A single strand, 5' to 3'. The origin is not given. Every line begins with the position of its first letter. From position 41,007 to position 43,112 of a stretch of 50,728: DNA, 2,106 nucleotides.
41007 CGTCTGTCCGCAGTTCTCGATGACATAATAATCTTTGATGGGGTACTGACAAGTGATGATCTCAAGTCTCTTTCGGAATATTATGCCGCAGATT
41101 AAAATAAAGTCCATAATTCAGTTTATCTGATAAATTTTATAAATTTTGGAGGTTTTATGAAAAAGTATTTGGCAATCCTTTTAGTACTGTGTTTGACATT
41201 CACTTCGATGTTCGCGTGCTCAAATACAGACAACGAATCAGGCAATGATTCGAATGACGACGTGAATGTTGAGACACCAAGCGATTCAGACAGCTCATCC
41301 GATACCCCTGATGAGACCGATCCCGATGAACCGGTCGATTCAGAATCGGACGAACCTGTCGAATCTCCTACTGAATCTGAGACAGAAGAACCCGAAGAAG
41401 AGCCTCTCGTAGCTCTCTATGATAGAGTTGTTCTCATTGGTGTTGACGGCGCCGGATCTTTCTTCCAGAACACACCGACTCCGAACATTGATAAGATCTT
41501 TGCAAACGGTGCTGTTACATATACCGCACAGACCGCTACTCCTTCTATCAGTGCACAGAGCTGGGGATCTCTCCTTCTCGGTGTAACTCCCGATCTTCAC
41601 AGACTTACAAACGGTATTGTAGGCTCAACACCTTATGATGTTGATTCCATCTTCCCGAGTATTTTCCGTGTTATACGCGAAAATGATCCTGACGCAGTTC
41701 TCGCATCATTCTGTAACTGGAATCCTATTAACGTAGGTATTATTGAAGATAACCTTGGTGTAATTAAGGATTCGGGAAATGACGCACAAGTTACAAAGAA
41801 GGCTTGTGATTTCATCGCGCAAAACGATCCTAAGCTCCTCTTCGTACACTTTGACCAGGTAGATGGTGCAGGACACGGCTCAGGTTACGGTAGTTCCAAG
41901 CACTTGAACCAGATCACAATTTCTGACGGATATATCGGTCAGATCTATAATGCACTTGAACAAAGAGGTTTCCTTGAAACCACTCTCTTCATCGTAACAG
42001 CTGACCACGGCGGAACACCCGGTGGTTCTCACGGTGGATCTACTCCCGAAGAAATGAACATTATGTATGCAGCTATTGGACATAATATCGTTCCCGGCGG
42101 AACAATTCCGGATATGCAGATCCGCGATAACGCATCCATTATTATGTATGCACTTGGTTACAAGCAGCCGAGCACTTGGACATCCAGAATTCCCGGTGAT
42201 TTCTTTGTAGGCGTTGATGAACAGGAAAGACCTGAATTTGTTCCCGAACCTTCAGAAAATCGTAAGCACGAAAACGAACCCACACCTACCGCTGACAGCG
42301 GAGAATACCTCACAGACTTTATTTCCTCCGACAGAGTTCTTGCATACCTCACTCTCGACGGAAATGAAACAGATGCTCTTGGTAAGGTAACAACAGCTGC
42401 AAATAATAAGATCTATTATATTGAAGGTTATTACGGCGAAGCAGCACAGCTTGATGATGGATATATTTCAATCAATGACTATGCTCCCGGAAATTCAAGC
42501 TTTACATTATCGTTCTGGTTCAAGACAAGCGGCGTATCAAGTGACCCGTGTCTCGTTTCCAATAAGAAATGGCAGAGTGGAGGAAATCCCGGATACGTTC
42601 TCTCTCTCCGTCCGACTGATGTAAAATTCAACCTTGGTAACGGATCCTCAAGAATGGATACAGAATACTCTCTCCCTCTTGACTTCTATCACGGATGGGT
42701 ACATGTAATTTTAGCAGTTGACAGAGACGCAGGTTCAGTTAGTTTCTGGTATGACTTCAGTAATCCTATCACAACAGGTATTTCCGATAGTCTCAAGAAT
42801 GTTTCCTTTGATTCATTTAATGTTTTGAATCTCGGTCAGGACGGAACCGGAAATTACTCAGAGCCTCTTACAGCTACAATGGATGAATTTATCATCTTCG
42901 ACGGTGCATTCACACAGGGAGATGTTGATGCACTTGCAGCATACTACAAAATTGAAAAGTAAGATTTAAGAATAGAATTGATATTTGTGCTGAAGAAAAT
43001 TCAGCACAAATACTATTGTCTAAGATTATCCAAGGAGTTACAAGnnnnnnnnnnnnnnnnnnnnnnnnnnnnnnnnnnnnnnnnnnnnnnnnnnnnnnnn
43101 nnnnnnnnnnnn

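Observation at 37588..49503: Seven-gene tandem array of surface lipoproteins fusing an AP-superfamily (NPP-like) phosphodiesterase domain to a LamG/ConA-like domain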

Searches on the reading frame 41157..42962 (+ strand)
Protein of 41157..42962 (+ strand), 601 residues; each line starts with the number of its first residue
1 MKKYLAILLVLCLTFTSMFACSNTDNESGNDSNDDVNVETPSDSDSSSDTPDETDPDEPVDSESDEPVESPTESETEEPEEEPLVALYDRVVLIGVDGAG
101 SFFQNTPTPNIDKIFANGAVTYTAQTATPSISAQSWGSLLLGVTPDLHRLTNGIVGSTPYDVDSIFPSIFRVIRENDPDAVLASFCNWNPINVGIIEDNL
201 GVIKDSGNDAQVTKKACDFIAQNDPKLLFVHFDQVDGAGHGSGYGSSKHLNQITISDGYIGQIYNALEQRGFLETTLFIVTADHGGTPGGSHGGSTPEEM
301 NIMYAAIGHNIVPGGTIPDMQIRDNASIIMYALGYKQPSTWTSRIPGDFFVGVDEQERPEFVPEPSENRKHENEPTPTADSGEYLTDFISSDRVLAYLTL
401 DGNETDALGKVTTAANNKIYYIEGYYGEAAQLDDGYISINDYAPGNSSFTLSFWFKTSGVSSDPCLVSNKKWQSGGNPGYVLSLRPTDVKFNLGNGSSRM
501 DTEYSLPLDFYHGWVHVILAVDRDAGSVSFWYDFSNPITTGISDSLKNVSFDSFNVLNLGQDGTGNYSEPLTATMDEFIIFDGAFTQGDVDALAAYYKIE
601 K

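Call 4: search_protein_families(library=pfam, proteins=[window:41157-42962:+], max_evalue=0.01)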
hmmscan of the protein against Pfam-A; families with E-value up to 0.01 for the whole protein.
window:41157-42962:+ (601 aa): 4 families
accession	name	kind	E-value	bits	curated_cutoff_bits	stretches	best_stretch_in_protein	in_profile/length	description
PF01663.27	Phosphodiest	-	3.6e-19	70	23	2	216-289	157-224/342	Type I phosphodiesterase / nucleotide pyrophosphatase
PF13385.13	Laminin_G_3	-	1e-10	42.4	27.6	1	434-590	4-150/151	Concanavalin A-like lectin/glucanases superfamily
PF01676.23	Metalloenzyme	-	3.9e-08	33.6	24.3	1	183-288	96-204/252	Metalloenzyme superfamily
PF00884.28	Sulfatase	-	3.1e-07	30.5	25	1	192-292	141-251/301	Sulfatase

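Call 10: search_solved_structures(query=window:41157-42962:+, max_evalue=0.01, show_alignments=2)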
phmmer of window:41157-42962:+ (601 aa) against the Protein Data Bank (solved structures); distinct sequences matched with E-value up to 0.01: 6.
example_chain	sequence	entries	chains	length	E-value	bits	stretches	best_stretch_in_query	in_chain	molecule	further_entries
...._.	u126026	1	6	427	7.1e-06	28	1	225-289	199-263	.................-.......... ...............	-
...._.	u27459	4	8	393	1.2e-05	27.2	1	225-289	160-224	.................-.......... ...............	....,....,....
7n1s_A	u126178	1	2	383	0.00028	22.7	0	225-289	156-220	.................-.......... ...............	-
7ozc_AAA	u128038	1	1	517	0.0026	19.5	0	76-174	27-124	Arylsulfatase A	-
7all_AAA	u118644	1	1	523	0.006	18.3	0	252-317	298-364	Arylsulfatase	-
9bas_B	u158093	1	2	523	0.0088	17.8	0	212-292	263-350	S1_15A sulfatase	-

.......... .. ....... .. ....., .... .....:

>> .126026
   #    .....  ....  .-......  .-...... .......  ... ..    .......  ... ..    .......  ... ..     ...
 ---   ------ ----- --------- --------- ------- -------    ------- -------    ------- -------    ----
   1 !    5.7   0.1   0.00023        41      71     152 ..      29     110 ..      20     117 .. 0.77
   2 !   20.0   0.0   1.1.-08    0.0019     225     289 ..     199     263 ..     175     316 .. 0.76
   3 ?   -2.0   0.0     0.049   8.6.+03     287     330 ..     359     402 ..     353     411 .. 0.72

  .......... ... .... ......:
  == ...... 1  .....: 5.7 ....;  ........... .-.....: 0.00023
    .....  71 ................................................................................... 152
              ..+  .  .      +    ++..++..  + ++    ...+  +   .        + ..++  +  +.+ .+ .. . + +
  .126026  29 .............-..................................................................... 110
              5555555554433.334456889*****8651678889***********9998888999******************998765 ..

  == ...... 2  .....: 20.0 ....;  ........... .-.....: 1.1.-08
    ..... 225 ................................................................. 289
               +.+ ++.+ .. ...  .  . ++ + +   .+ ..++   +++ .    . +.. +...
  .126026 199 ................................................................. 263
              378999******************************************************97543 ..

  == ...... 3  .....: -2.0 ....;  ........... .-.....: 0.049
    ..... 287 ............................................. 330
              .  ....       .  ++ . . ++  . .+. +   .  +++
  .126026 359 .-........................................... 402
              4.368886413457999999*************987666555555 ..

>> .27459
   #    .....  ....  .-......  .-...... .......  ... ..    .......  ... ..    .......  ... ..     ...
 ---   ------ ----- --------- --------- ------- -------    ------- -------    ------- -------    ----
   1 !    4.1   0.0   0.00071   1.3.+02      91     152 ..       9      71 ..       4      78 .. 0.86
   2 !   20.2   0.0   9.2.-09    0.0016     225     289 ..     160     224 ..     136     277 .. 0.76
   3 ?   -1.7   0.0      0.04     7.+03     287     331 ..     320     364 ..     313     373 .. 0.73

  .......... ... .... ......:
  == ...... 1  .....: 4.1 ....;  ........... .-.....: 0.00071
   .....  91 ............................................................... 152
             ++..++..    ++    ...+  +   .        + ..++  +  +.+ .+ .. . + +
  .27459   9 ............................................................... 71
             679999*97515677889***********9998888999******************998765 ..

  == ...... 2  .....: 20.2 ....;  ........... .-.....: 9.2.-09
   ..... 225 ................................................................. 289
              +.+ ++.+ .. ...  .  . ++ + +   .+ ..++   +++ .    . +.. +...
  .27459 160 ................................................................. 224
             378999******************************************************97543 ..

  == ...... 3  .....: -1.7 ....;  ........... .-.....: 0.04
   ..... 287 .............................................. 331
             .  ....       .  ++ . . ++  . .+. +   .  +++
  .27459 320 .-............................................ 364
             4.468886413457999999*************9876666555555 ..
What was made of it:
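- On NPP / Phosphodiest family (PF01663) in the strict sense: The HMMER alignment ends one residue short of it (call 10).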

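Call 12: find_homologous_proteins(query=window:41157-42962:+, max_evalue=0.00001)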
Query window:41157-42962:+ (601 aa): 997 proteins with E <= 0.00001 among 8000 candidates; the best 120 are listed.
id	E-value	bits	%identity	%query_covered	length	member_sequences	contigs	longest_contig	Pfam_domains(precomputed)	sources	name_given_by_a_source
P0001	0.0e+0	1379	100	100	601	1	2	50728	PF13385.14,PF01676.24,PF01663.28,PF00884.29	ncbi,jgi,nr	ncbi:MAG: hypothetical protein E7672_00185 [Ruminococcaceae bacterium]|nr:hypothetical protein [Osci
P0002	1.9e-278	943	52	87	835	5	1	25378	PF13385.14,PF01676.24,PF01663.28,PF00884.29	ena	-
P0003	7.4e-256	869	53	92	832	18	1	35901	PF07953.21,PF13385.14,PF01676.24,PF01663.28,PF00884.29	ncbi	-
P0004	1.9e-252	857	49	99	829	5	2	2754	PF07953.21,PF13385.14,PF01676.24,PF01663.28,PF00884.29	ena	-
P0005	3.3e-252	857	50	91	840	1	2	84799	PF07953.21,PF13385.14,PF01676.24,PF01663.28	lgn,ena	-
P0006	1.1e-250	851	50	99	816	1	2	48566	PF07953.21,PF13385.14,PF01676.24,PF01663.28,PF00884.29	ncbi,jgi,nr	ncbi:MAG: hypothetical protein E7616_05135 [Ruminococcaceae bacterium]|nr:hypothetical protein [Osci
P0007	2.9e-248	843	47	100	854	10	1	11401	PF13385.14,PF01676.24,PF01663.28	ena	-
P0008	3.1e-248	843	48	97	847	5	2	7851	PF07953.21,PF13385.14,PF01676.24,PF01663.28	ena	-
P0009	1.4e-247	841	51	92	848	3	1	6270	PF13385.14,PF01676.24,PF01663.28,PF00884.29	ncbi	-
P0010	3.0e-247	840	47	98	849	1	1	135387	PF13385.14,PF01676.24,PF01663.28,PF00884.29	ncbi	-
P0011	4.1e-247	840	54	85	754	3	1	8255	PF07953.21,PF13385.14,PF01676.24,PF01663.28,PF00884.29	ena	-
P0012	4.8e-247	839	50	99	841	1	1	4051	PF07953.21,PF13385.14,PF01676.24,PF01663.28,PF00884.29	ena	-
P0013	9.6e-247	838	51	86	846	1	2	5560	PF13385.14,PF01676.24,PF01663.28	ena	-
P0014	1.4e-246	838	48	97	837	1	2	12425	PF13385.14,PF01676.24,PF01663.28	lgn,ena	-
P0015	2.5e-246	837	47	100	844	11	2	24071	PF07953.21,PF13385.14,PF01676.24,PF01663.28,PF00884.29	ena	-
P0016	4.7e-246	836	49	99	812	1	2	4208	PF07953.21,PF13385.14,PF01676.24,PF01663.28,PF00884.29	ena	-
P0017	1.7e-245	834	50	89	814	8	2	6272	PF07953.21,PF13385.14,PF01676.24,PF01663.28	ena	-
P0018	2.1e-244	831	50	89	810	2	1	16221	PF13385.14,PF01676.24,PF01663.28,PF00884.29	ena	-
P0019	2.1e-244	831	46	100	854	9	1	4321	PF13385.14,PF01676.24,PF01663.28,PF00884.29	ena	-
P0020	4.7e-244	830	50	89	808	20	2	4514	PF13385.14,PF01676.24,PF01663.28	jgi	jgi:hypothetical protein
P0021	3.7e-243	827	49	99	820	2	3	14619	PF07953.21,PF13385.14,PF01676.24,PF01663.28,PF00884.29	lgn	-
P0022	2.5e-242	824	49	94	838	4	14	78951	PF07953.21,PF13385.14,PF01676.24,PF01663.28,PF00884.29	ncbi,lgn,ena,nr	ncbi:MAG: alkaline phosphatase family protein [Clostridia bacterium]|nr:alkaline phosphatase family 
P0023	5.3e-241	819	51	99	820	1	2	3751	PF07953.21,PF13385.14,PF01676.24,PF01663.28,PF00884.29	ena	-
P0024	6.5e-240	816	48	100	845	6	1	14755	PF13385.14,PF01676.24,PF01663.28,PF00884.29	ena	-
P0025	1.7e-239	815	47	100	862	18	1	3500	PF07953.21,PF13385.14,PF01676.24,PF01663.28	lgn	-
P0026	7.5e-239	812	48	93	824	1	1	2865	PF07953.21,PF13385.14,PF01676.24,PF01663.28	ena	-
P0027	7.9e-239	812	46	100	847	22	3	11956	PF07953.21,PF13385.14,PF01676.24,PF01663.28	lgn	-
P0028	3.1e-238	810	48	97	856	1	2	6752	PF07953.21,PF13385.14,PF01676.24,PF01663.28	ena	-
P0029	7.6e-233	793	59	99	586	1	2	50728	PF07953.21,PF13385.14,PF01676.24,PF01663.28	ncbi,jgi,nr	ncbi:MAG: hypothetical protein E7672_00180 [Ruminococcaceae bacterium]|nr:hypothetical protein [Osci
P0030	2.0e-230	785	48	99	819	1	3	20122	PF07953.21,PF13385.14,PF01676.24,PF01663.28,PF00884.29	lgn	-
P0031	2.4e-227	774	48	82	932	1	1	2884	PF13385.14,PF01676.24,PF01663.28,PF00884.29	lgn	-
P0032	5.2e-224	763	53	85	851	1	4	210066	PF07953.21,PF13385.14,PF01676.24,PF01663.28,PF00884.29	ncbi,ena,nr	ncbi:MAG: alkaline phosphatase family protein [Clostridia bacterium]|nr:alkaline phosphatase family 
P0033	1.9e-223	761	52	77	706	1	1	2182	PF07953.21,PF13385.14,PF01663.28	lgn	-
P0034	2.9e-222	758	57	100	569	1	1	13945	PF13385.14,PF01676.24,PF01663.28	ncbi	-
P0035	2.7e-221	754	45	99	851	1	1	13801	PF07953.21,PF13385.14,PF01676.24,PF01663.28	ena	-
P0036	9.8e-221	753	62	85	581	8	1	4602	PF13385.14,PF01676.24,PF01663.28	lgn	-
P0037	3.1e-216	738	57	100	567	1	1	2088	PF13385.14,PF01676.24,PF01663.28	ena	-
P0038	1.3e-215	736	55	100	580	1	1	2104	PF13385.14,PF01676.24,PF01663.28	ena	-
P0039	1.5e-215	735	61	85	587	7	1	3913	PF13385.14,PF01676.24,PF01663.28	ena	-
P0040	4.0e-215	734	61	87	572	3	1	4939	PF13385.14,PF01676.24,PF01663.28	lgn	-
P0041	8.0e-214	730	55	100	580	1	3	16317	PF13385.14,PF01676.24,PF01663.28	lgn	-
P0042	9.3e-214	730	55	100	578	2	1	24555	PF13385.14,PF01676.24,PF01663.28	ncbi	-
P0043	2.9e-213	728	55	100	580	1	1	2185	PF13385.14,PF01676.24,PF01663.28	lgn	-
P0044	3.2e-213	728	55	100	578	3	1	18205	PF13385.14,PF01676.24,PF01663.28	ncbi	-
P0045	2.9e-211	721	54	100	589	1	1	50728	PF07953.21,PF13385.14,PF01676.24,PF01663.28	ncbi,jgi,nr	ncbi:MAG: hypothetical protein E7672_00205 [Ruminococcaceae bacterium]|nr:hypothetical protein [Osci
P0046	2.0e-210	719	55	100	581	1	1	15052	PF13385.14,PF01676.24,PF01663.28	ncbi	-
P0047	3.5e-208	711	55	100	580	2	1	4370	PF13385.14,PF01676.24,PF01663.28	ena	-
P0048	1.3e-206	706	60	85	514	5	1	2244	PF13385.14,PF01676.24,PF01663.28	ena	-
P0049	1.9e-206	705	45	85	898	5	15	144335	PF07394.18,PF13385.14,PF02995.23,PF01676.24,PF01663.28,PF00884.29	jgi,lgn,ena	-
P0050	1.3e-203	696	58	86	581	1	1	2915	PF13385.14,PF01676.24,PF01663.28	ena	-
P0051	1.7e-203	696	46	86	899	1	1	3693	PF13385.14,PF01676.24,PF01663.28,PF00884.29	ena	-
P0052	3.3e-202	691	46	86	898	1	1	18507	PF13385.14,PF02995.23,PF01676.24,PF01663.28,PF00884.29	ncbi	-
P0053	1.2e-201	690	59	85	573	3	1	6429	PF13385.14,PF01676.24,PF01663.28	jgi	-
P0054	2.6e-201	688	45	85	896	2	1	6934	PF13385.14,PF02995.23,PF01676.24,PF01663.28,PF00884.29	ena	-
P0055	6.1e-201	687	45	85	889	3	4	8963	PF07394.18,PF02995.23,PF01676.24,PF01663.28,PF00884.29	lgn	-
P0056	6.1e-201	687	45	85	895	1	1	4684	PF07394.18,PF13385.14,PF02995.23,PF01676.24,PF01663.28,PF00884.29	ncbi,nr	ncbi:MAG: alkaline phosphatase family protein [Clostridia bacterium]|nr:alkaline phosphatase family 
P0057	6.4e-201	687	58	86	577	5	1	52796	PF13385.14,PF01676.24,PF01663.28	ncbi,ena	-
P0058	1.5e-200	686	56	91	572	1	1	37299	PF13385.14,PF01676.24,PF01663.28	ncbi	-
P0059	6.1e-200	684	52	100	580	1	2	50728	PF13385.14,PF01676.24,PF01663.28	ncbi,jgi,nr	ncbi:MAG: hypothetical protein E7672_00195 [Ruminococcaceae bacterium]|nr:hypothetical protein [Osci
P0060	2.0e-199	682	54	100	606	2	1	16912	PF13385.14,PF01676.24,PF01663.28,PF00884.29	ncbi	-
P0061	2.4e-198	679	45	85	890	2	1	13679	PF02995.23,PF01676.24,PF01663.28,PF00884.29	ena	-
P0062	1.6e-197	676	45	86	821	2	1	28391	PF13385.14,PF01676.24,PF01663.28,PF00884.29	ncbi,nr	ncbi:MAG: hypothetical protein E7627_07725 [Ruminococcaceae bacterium]|nr:hypothetical protein [Osci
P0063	3.0e-196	672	45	85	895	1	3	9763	PF13385.14,PF02995.23,PF01676.24,PF01663.28,PF00884.29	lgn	-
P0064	6.3e-196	671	44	85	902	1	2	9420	PF13385.14,PF01676.24,PF01663.28,PF00884.29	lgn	-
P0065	1.6e-193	663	52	100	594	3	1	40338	PF13385.14,PF01676.24,PF01663.28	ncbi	-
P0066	1.8e-192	659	44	92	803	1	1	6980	PF07953.21,PF13385.14,PF01676.24,PF01663.28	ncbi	-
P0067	2.5e-190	652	52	100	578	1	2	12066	PF13385.14,PF01676.24,PF01663.28,PF00884.29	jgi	-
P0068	4.8e-190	651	57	85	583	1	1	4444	PF13385.14,PF01676.24,PF01663.28,PF00884.29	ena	-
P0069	1.5e-189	650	55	86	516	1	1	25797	PF13385.14,PF01676.24,PF01663.28,PF00884.29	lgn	-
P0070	1.5e-189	650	42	90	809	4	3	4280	PF07953.21,PF13385.14,PF01676.24,PF01663.28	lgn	-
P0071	3.4e-189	648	55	85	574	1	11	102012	PF13385.14,PF01676.24,PF01663.28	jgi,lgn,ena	-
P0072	5.4e-189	648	54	93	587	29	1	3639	PF13385.14,PF01676.24,PF01663.28,PF00884.29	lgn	-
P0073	8.7e-189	647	41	100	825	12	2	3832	PF07953.21,PF13385.14,PF01676.24,PF01663.28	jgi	-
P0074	2.5e-188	646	55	85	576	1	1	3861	PF13385.14,PF01676.24,PF01663.28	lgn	-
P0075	2.5e-188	646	53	90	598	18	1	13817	PF13385.14,PF01676.24,PF01663.28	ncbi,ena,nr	ncbi:MAG: alkaline phosphatase family protein [Clostridia bacterium]|nr:alkaline phosphatase family 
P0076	2.7e-188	645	50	100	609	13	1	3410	PF13385.14,PF01676.24,PF01663.28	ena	-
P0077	3.5e-188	645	56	85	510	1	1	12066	PF13385.14,PF01676.24,PF01663.28,PF00884.29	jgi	-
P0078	1.1e-187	643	49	100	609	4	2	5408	PF13385.14,PF01676.24,PF01663.28,PF00884.29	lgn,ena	-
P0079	2.6e-187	642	50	71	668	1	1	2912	PF07953.21,PF13385.14,PF01676.24,PF01663.28,PF00884.29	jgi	jgi:hypothetical protein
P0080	3.4e-187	642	54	85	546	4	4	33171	PF07953.21,PF13385.14,PF01676.24,PF01663.28,PF00884.29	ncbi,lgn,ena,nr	ncbi:MAG: alkaline phosphatase family protein [Thermoguttaceae bacterium]|nr:alkaline phosphatase fa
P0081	4.4e-187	641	53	92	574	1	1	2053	PF13385.14,PF01676.24,PF01663.28,PF00884.29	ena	-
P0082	5.9e-187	641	55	89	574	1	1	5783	PF13385.14,PF01676.24,PF01663.28,PF00884.29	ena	-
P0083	1.5e-186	640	51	99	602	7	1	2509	PF13385.14,PF01676.24,PF01663.28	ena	-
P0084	3.4e-186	638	57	87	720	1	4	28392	PF13385.14,PF01676.24,PF01663.28,PF00884.29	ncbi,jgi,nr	ncbi:MAG: hypothetical protein E7627_07740 [Ruminococcaceae bacterium]|nr:hypothetical protein [Osci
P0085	3.8e-186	638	56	85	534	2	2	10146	PF13385.14,PF01676.24,PF01663.28,PF00884.29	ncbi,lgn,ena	-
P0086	7.4e-186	637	55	87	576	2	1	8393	PF13385.14,PF01676.24,PF01663.28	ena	-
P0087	5.1e-185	635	53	89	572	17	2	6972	PF13385.14,PF01676.24,PF01663.28,PF00884.29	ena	-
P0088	2.4e-184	632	53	93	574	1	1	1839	PF13385.14,PF01676.24,PF01663.28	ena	-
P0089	4.6e-184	631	53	86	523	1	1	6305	PF13385.14,PF01676.24,PF01663.28,PF00884.29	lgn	-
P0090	5.3e-184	631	48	99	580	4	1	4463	PF07953.21,PF13385.14,PF01676.24,PF01663.28,PF00884.29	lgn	-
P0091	5.7e-184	631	55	85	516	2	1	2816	PF13385.14,PF01676.24,PF01663.28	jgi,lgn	jgi:hypothetical protein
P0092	9.6e-184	630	55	86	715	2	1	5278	PF13385.14,PF01676.24,PF01663.28,PF00884.29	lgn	-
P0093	9.8e-184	630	50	100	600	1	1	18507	PF13385.14,PF01676.24,PF01663.28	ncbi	-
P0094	1.0e-183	630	49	99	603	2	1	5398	PF13385.14,PF01663.28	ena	-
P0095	1.1e-183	630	49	99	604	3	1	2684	PF01663.28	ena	-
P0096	1.4e-183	630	55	85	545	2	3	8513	PF13385.14,PF01676.24,PF01663.28,PF00884.29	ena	-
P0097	1.6e-183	630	56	85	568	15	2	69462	PF13385.14,PF01676.24,PF01663.28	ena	-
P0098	1.6e-183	630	51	96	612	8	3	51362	PF07953.21,PF13385.14,PF01676.24,PF01663.28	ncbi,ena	-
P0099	2.2e-183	629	55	89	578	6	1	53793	PF13385.14,PF01676.24,PF01663.28,PF00884.29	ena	-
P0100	4.0e-183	628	49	99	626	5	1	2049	PF01676.24,PF01663.28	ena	-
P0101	5.1e-183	628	56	85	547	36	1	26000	PF13385.14,PF01676.24,PF01663.28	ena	-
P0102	9.6e-183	627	53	92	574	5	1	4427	PF13385.14,PF01676.24,PF01663.28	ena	-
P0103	1.3e-182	627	49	99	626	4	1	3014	PF13385.14,PF01676.24,PF01663.28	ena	-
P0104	2.3e-182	626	53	89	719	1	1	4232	PF07953.21,PF13385.14,PF01676.24,PF01663.28,PF00884.29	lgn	-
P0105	2.4e-182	626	55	85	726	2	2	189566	PF21764.4,PF26182.1,PF13385.14,PF22359.3,PF02368.25,PF01676.24,PF26918.1,PF01663.28,PF00884.29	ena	-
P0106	2.7e-182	626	55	87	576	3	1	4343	PF13385.14,PF01676.24,PF01663.28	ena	-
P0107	3.5e-182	625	55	85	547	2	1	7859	PF13385.14,PF01676.24,PF01663.28,PF00884.29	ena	-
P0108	5.0e-182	625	53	87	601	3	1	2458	PF07953.21,PF13385.14,PF01663.28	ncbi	-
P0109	6.0e-182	624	53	86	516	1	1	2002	PF13385.14,PF01676.24,PF01663.28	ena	-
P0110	6.4e-182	624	55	85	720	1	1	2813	PF26182.1,PF07953.21,PF13385.14,PF22359.3,PF02368.25,PF01676.24,PF26918.1,PF01663.28,PF00884.29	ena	-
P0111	7.4e-182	624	54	87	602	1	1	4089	PF13385.14,PF01676.24,PF01663.28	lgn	-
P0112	8.5e-182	624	56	85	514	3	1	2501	PF13385.14,PF01676.24,PF01663.28,PF00884.29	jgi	-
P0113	1.1e-181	624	54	85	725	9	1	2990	PF21764.4,PF26182.1,PF13385.14,PF22359.3,PF02368.25,PF01676.24,PF26918.1,PF01663.28,PF00884.29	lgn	-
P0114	1.7e-181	623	55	85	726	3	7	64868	PF21764.4,PF26182.1,PF13385.14,PF22359.3,PF02368.25,PF01676.24,PF26918.1,PF01663.28,PF00884.29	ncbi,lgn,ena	-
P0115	3.1e-181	622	54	85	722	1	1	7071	PF21764.4,PF26182.1,PF07953.21,PF13385.14,PF22359.3,PF02368.25,PF01676.24,PF26918.1,PF01663.28,PF00884.29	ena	-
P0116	3.6e-181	622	54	85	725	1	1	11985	PF21764.4,PF26182.1,PF07953.21,PF13385.14,PF22359.3,PF02368.25,PF01676.24,PF26918.1,PF01663.28,PF00884.29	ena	-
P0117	4.1e-181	622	53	86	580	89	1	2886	PF13385.14,PF01676.24,PF01663.28,PF00884.29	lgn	-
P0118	8.1e-181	621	54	85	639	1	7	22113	PF13385.14,PF02368.25,PF01676.24,PF01663.28,PF00884.29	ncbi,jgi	jgi:hypothetical protein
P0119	1.3e-180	620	54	85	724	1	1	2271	PF21764.4,PF26182.1,PF07953.21,PF13385.14,PF22359.3,PF02368.25,PF01676.24,PF26918.1,PF01663.28,PF00884.29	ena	-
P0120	1.4e-180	620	54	85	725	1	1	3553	PF21764.4,PF26182.1,PF07953.21,PF13385.14,PF22359.3,PF02368.25,PF01676.24,PF26918.1,PF01663.28,PF00884.29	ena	-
